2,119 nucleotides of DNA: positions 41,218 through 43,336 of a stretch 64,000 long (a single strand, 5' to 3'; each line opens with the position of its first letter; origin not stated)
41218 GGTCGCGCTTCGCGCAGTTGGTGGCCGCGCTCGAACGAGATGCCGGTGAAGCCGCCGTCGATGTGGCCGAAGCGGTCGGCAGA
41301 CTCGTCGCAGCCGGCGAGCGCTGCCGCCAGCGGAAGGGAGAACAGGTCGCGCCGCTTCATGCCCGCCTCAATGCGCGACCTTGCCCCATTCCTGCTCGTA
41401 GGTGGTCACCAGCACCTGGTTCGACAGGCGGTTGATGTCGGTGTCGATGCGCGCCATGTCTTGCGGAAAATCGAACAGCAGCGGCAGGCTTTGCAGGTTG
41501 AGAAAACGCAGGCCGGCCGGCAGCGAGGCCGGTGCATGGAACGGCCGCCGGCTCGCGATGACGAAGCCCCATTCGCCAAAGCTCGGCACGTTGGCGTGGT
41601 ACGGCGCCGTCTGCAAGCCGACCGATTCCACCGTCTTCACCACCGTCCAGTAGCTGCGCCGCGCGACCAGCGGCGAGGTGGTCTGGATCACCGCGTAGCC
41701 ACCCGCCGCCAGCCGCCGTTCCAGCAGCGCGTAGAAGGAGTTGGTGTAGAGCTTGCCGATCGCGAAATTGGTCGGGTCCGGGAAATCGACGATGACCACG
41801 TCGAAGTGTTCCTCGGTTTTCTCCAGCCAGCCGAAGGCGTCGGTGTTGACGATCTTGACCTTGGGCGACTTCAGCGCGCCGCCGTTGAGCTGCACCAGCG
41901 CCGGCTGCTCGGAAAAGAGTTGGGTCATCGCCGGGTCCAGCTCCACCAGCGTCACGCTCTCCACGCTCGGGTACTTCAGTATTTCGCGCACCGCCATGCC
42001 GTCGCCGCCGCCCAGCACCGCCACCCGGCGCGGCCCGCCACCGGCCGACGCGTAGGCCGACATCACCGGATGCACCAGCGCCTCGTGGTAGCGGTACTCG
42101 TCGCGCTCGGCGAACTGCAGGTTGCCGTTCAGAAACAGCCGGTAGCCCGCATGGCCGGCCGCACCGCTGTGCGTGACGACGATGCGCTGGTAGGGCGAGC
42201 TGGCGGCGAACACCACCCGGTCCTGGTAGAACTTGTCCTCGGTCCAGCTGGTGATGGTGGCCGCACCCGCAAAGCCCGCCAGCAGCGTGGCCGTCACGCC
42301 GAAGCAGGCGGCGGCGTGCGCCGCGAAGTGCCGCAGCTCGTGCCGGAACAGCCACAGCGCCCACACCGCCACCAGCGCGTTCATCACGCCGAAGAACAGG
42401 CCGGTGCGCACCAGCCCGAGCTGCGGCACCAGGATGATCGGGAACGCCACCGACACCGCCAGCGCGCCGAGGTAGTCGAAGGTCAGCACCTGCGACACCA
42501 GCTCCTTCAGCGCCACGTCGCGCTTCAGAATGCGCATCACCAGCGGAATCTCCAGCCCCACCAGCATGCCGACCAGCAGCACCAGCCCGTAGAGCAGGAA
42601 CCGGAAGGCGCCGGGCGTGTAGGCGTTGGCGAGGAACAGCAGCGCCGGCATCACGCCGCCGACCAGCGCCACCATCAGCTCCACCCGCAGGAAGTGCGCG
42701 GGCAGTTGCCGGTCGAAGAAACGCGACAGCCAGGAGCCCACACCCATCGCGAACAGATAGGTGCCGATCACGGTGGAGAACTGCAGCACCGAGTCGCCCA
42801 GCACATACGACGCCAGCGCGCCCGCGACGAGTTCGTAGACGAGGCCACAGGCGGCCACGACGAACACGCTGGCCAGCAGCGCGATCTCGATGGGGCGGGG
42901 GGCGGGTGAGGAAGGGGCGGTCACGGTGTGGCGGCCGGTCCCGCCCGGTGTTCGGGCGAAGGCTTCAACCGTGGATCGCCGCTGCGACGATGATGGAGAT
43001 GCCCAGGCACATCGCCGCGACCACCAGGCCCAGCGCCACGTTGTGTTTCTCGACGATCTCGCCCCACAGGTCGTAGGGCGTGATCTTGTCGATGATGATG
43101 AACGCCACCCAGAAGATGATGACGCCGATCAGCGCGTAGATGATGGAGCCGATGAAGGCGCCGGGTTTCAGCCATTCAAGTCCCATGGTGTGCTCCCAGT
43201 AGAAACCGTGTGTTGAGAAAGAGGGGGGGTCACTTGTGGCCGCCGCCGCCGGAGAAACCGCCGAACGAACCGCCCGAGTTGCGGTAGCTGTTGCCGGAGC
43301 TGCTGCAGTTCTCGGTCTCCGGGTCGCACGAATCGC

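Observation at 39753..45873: Five-gene SPFH / DUF4178 / DUF350 / membrane-fused aminopropyltransferase / periplasmic amine-oxidase operon: candidate uncharacterised envelope-polyamine system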

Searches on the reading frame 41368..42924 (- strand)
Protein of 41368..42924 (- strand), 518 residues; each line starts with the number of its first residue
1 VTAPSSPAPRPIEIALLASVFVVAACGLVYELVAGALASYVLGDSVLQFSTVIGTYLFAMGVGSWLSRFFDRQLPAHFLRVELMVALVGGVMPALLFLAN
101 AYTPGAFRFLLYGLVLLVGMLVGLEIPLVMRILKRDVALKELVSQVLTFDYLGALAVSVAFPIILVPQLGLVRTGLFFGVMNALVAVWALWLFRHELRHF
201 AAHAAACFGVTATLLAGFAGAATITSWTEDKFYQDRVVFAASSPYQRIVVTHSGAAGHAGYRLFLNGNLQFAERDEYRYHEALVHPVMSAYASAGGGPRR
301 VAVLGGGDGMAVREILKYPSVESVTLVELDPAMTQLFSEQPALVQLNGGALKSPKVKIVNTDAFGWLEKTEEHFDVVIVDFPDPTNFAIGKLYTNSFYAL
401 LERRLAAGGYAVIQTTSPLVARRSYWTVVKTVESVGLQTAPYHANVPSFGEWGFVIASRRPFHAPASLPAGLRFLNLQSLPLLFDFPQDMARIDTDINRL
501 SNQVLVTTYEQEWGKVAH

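Call 8: search_protein_families(library=pfam, proteins=[window:41368-42924:-], max_evalue=0.01)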
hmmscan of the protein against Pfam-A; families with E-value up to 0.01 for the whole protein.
window:41368-42924:- (518 aa): 1 family
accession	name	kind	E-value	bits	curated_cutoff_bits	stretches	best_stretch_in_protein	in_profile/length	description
PF01564.23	Spermine_synth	-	4e-36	124.8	22.9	1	277-458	2-175/186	Spermine/spermidine synthase domain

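Call 9: search_protein_families(library=ncbifam, proteins=[window:41368-42924:-], max_evalue=0.01)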
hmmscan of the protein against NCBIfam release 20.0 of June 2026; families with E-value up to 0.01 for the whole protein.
window:41368-42924:- (518 aa): 9 families
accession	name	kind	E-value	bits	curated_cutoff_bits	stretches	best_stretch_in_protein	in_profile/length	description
NF002956.0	PRK03612.1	equivalog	2.3e-206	686.3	472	1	10-515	16-520/522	polyamine aminopropyltransferase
NF002435.0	PRK01581.1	equivalog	7.6e-57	193.1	537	1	238-460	100-314/374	polyamine aminopropyltransferase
NF002010.0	PRK00811.1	equivalog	3.4e-48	164.4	260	1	231-459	19-239/287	polyamine aminopropyltransferase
TIGR00417.1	speE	equivalog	7.6e-41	140.1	249.55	1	235-460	17-233/271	spermidine synthase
NF037959.1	MFS_SpdSyn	subfamily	2.6e-11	42.9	40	1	24-433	1-403/480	fused MFS/spermidine synthase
NF003380.0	PRK04457.1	equivalog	4.6e-05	22.6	304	1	298-416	70-181/265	polyamine aminopropyltransferase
NF033380.1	Rlm_2499C5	equivalog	0.00064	18.6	650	1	346-432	265-353/391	23S rRNA (cytosine(2499)-C(5))-methyltransferase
NF008157.0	PRK10909.1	equivalog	0.0029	17.5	302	1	323-382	78-130/199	16S rRNA (guanine(966)-N(2))-methyltransferase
NF008748.0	PRK11783.1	equivalog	0.0096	14.2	466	0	351-383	589-621/704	bifunctional 23S rRNA (guanine(2069)-N(7))-methyltransferase RlmK/23S rRNA (guanine(2445)-N(2))-methyltransferase RlmL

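Call 30: find_homologous_proteins(query=window:41368-42924:-)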
Query window:41368-42924:- (518 aa): 8000 proteins with E <= 0.001 among 8000 candidates; the best 120 are listed.
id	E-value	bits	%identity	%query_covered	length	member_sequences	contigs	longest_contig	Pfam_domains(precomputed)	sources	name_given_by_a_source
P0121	0.0e+0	1149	100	100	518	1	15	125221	PF01564.24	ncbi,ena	-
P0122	3.2e-291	984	85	99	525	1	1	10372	PF01564.24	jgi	jgi:spermidine synthase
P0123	3.1e-288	975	85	97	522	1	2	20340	PF01564.24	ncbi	ncbi:MAG: polyamine aminopropyltransferase [Pseudomonadota bacterium]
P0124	7.8e-286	967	83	100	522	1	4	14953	PF01564.24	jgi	-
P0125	1.7e-285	966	83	100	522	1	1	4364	PF01564.24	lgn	-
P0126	1.0e-284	963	83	100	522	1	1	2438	PF01564.24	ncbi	ncbi:MAG TPA: polyamine aminopropyltransferase [Burkholderiaceae bacterium]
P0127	2.4e-281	952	80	100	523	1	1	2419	PF01564.24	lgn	-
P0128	9.2e-281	950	81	100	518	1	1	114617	PF01564.24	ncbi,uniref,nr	ncbi:MAG: polyamine aminopropyltransferase [Rhodoferax sp.]|uniref:polyamine aminopropyltransferase 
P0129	9.4e-279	943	80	100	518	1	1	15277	PF01564.24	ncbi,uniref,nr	ncbi:polyamine aminopropyltransferase [Rhodoferax sp.]|uniref:polyamine aminopropyltransferase n=1 T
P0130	1.7e-278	942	82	100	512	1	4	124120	PF01564.24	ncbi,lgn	-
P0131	7.9e-278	940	81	100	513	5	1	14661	PF01564.24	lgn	-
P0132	8.8e-278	940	81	98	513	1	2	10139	PF01564.24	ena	-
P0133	1.7e-277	939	81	100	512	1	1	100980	PF01564.24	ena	-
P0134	9.3e-277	937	80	99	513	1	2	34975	PF01564.24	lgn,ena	-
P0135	1.1e-276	937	79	100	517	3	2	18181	PF01564.24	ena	-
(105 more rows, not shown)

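Call 46: search_solved_structures(query=window:41368-42924:-, max_evalue=1e-10, show_alignments=2)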
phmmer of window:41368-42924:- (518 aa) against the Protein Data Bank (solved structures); distinct sequences matched with E-value up to 1e-10: 25.
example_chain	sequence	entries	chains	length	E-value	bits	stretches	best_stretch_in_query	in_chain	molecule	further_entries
1uir_A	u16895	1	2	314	3.6e-34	121.6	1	234-471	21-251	Polyamine Aminopropyltransferase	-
3anx_A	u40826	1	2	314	1.7e-33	119.4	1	234-471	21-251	spermidine synthase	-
1iy9_A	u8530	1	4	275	2.8e-29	105.4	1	259-460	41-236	Spermidine synthase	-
6bq2_A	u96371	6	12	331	4.2e-29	104.9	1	236-466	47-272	Thermospermine synthase ACAULIS protein | Thermospermine synthase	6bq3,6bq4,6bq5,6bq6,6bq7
7xif_A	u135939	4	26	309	7.3e-28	100.8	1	241-460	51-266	Polyamine aminopropyltransferase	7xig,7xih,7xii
6qmm_B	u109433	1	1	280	2e-27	99.4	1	235-462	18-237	Polyamine aminopropyltransferase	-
6qmm_A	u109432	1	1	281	2.5e-26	95.7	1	235-462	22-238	Polyamine aminopropyltransferase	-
3o4f_A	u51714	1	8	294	4.2e-24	88.4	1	232-415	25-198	Spermidine synthase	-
2e5w_A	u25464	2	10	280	1.6e-22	83.2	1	235-458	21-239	Probable spermidine synthase | spermidine synthase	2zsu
2b2c_A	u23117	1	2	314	3.8e-22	81.9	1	235-412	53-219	spermidine synthase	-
4uoe_A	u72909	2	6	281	1.8e-21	79.7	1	236-417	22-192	SPERMIDINE SYNTHASE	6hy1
2pwp_A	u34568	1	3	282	1.8e-21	79.7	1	236-417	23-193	Spermidine synthase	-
2hte_A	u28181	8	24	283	1.9e-21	79.7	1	236-417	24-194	Spermidine synthase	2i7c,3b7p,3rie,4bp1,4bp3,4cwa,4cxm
2pss_A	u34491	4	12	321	2.5e-21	79.2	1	236-417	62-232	Spermidine synthase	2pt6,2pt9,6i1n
1inl_A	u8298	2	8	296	3e-21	79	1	234-459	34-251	Spermidine synthase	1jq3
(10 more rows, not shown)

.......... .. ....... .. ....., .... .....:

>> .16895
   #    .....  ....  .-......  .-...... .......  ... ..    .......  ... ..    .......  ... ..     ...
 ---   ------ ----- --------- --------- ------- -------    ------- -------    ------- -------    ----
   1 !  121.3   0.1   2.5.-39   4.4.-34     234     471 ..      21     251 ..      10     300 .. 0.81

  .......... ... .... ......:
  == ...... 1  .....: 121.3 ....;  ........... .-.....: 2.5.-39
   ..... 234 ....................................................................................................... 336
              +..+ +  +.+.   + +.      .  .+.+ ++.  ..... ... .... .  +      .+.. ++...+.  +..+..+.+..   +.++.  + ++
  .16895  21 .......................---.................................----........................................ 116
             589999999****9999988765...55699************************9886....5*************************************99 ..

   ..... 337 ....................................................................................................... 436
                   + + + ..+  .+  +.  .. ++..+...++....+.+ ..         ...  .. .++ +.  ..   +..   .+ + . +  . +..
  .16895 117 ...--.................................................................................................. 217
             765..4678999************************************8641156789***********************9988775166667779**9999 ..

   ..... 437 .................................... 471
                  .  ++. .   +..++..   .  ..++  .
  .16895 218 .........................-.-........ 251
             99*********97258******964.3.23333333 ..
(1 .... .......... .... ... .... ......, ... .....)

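Call 79: search_protein_families(library=padloc, proteins=[window:41368-42924:-], max_evalue=0.001)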
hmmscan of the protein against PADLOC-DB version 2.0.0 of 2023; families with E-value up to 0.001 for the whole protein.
window:41368-42924:- (518 aa): 1 family
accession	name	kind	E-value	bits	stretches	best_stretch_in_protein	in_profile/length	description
PDLC04134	mad2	-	2.3e-15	54.4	1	296-449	290-430/492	mads_2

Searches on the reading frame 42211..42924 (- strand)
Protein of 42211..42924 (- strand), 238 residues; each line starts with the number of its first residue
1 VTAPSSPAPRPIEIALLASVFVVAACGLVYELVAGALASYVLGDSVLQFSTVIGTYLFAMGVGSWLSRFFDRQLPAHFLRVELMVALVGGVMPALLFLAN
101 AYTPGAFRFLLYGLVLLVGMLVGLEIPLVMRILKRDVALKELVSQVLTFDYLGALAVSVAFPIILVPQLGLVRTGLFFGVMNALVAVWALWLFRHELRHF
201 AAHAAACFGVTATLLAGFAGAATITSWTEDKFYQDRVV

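Call 86: predict_structure(alignment_id=A7)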
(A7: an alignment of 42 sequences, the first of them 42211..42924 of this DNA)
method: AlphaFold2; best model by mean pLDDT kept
length: 238 residues; sequences in the alignment: 42
mean_pLDDT: 63.7   pTM: 0.54
mean pLDDT of the five models: 63.7, 63.2, 53.7, 53.0, 49.1
residues with pLDDT >= 90: 0; 70-90: 63; 50-70: 160; < 50: 15
segments of 3 or more residues with pLDDT < 50: 1-7, 236-238
pLDDT, mean of each block of 10 residues (from residue 1): 47 55 57 55 57 69 72 62 66 66 70 75 68 61 57 51 60 68 69 68 77 78 68 51
secondary structure, 60 per line:
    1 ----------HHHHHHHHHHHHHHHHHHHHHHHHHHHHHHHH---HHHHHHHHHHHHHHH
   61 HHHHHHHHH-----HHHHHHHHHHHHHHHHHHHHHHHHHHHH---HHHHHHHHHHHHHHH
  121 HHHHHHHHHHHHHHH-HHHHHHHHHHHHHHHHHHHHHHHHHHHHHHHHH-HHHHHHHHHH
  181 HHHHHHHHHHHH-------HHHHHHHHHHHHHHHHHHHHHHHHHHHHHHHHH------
elements in order: H11-42 H46-69 H75-102 H106-135 H137-169 H171-192 H200-232

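Call 88: fold_search(model_id=the predicted structure, library=pdb)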
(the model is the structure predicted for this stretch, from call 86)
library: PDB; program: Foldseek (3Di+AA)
matches with E <= 10: 217; with E <= 0.001: 0
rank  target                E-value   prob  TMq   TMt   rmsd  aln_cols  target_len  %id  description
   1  8q3v_C                2.1e-01  0.93  0.38  0.37   9.6       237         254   16  Cryo-EM structure of the methanogenic Na+ translocating N5-methyl-H4MPT:CoM methyltransferase complex (released 2024-07-10)
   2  8q3v_c                2.8e-01  0.89  0.38  0.36   9.6       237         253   16  Cryo-EM structure of the methanogenic Na+ translocating N5-methyl-H4MPT:CoM methyltransferase complex (released 2024-07-10)
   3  7wn0_A                4.8e-01  0.75  0.33  0.23  15.8       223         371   10  Structure of PfENT1(Y190A) in complex with nanobody 19 (released 2023-02-01)
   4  4uvm                  5.5e-01  0.92  0.45  0.25   6.2       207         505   18  In meso crystal structure of the POT family transporter PepTSo (released 2015-02-04)
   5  7z6m                  7.1e-01  0.21  0.24  0.24  14.6       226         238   16  Crystal structure of Zn2+-transporter BbZIP in a cadmium bound state (released 2022-08-10)
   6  8dwi                  9.7e-01  0.35  0.30  0.19  15.0       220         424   12  Molecular Mechanism of Sialic Acid Transport Mediated by Sialin (released 2023-01-25)
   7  3hfx                  9.7e-01  0.15  0.26  0.16  16.3       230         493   16  Crystal structure of carnitine transporter (released 2010-03-31)
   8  7dl9_A                1.0e+00  0.33  0.28  0.19  14.6       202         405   14  Crystal structure of nucleoside transporter NupG (released 2021-04-07)
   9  6oh3                  1.0e+00  0.14  0.21  0.18  20.3       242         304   14  X-ray crystal structure of the mouse CMP-sialic acid transporter in complex with CMP-sialic acid, by lipidic cubic phase (released 2019-04-24)
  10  7vg4_A                1.1e+00  0.11  0.17  0.19  22.2       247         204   13  10,5-methenyltetrahydrofolate cyclohydrolase from Methylobacterium extorquens AM1 strain (released 2022-07-06)
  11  7wsn_A                1.2e+00  0.23  0.28  0.18  15.4       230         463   14  Cryo-EM structure of human glucose transporter GLUT4 bound to cytochalasin B in detergent micelles (released 2022-05-18)
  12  8d9p                  1.2e+00  0.15  0.22  0.25  19.6       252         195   10  De Novo Photosynthetic Reaction Center Protein Equipped with Heme B and Mn(II) cations (released 2022-09-28)
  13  4tpj_B                1.3e+00  0.66  0.43  0.25  16.0       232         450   12  Selectivity mechanism of a bacterial homologue of the human drug peptide transporters PepT1 and PepT2 (released 2014-07-09)
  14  9ll1                  1.3e+00  0.63  0.39  0.26  13.0       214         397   11  Cryo-EM structure of G6PT1 in complex with Chlorogenic acid (released 2025-12-31)
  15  8p6a                  1.6e+00  0.21  0.26  0.17  16.0       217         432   13  cryo-EM structure of human SLC15A4 in outward-open state (released 2023-06-07)
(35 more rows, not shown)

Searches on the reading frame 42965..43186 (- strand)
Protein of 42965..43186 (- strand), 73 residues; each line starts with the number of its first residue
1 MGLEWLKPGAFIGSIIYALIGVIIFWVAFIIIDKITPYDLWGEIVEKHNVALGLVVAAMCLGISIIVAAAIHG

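Call 8: search_protein_families(library=pfam, proteins=[window:42965-43186:-], max_evalue=0.01)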
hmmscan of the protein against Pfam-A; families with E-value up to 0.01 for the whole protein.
window:42965-43186:- (73 aa): 1 family
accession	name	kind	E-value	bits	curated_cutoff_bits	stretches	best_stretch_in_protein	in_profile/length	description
PF03994.20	DUF350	-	2.6e-14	53.9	26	1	11-72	6-66/133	Domain of Unknown Function (DUF350)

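Call 9: search_protein_families(library=ncbifam, proteins=[window:42965-43186:-], max_evalue=0.01)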
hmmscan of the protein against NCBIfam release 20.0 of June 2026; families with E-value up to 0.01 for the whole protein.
window:42965-43186:- (73 aa): 0 families

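Call 79: search_protein_families(library=padloc, proteins=[window:42965-43186:-], max_evalue=0.001)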
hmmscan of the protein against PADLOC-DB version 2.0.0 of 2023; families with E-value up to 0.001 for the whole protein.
window:42965-43186:- (73 aa): 0 families
